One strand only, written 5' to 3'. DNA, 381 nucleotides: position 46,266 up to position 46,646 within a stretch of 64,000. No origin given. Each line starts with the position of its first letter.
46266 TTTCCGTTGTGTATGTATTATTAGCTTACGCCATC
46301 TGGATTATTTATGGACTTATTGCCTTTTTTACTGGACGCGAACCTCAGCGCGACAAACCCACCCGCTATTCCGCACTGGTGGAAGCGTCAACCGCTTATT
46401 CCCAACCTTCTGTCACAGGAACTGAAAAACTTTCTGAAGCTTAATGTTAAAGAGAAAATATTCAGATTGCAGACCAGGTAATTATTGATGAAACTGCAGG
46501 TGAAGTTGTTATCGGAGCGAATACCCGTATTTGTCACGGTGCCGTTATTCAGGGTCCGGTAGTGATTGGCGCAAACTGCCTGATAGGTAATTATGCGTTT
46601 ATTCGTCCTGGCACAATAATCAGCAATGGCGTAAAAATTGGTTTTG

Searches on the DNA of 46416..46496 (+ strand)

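Call 35: search_dna_similar(query=window:46416-46496:+, collection=ecoli_genomes, mode=near, max_rows=12)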
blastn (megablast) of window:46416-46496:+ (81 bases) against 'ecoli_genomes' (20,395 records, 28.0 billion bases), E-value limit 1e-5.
Records with a match: 3956; places in all: 3995; records where one place covers at least 80% of the query: 3953.
Genomes with a match: 3937 of 5426; with a place that covers at least 80% of the query: 3934. Places per genome that has any: lowest 1, median 1, highest 3. On chromosomes: 3975 places; on plasmids: 20.
Best place of each record, by identity: >=99% 2; 95-99% 3951; 90-95% 3.
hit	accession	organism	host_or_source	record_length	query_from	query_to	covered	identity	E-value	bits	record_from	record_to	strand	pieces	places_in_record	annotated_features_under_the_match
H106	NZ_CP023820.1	Escherichia coli strain 7/2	Homo sapiens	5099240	1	81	100%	98.8%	3e-32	145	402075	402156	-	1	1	acetyltransferase | yaiP: glycosyltransferase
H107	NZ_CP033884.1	Escherichia coli strain 50579417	Homo sapiens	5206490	1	81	100%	98.8%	3e-32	145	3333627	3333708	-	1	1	acetyltransferase | yaiP: glycosyltransferase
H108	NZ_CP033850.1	Escherichia coli strain FDAARGOS_497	Homo sapiens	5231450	1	81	100%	98.8%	3e-32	145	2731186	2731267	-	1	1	acetyltransferase | yaiP: glycosyltransferase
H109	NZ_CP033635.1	Escherichia coli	chicken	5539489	1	81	100%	98.8%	3e-32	145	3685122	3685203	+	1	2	acetyltransferase | yaiP: glycosyltransferase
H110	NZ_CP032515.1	Escherichia coli strain 118UI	Homo sapiens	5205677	1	81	100%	98.8%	3e-32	145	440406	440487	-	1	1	acetyltransferase | yaiP: glycosyltransferase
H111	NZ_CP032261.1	Escherichia coli strain AR_0067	missing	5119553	1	81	100%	98.8%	3e-32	145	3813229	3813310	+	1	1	acetyltransferase | yaiP: glycosyltransferase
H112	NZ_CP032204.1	Escherichia coli strain AR_0013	missing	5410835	1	81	100%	98.8%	3e-32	145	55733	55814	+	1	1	acetyltransferase | yaiP: glycosyltransferase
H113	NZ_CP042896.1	Escherichia coli strain CFSAN061771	missing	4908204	1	81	100%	98.8%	3e-32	145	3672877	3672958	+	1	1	LbetaH domain-containing protein | yaiP: glycosyltransferase family 2 protein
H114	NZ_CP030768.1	Escherichia coli strain 2017C-4173W12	missing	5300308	1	81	100%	98.8%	3e-32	145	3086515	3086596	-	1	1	acetyltransferase | yaiP: glycosyltransferase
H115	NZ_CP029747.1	Escherichia coli strain 2016C-3878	Homo sapiens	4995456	1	81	100%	98.8%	3e-32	145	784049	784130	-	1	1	acetyltransferase | yaiP: glycosyltransferase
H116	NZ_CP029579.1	Escherichia coli strain DA33137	Homo sapiens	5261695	1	81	100%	98.8%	3e-32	145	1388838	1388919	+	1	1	acetyltransferase | yaiP: glycosyltransferase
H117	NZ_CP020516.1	Escherichia coli strain 222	Homo sapiens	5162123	1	81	100%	98.8%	3e-32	145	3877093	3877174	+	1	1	acetyltransferase | yaiP: glycosyltransferase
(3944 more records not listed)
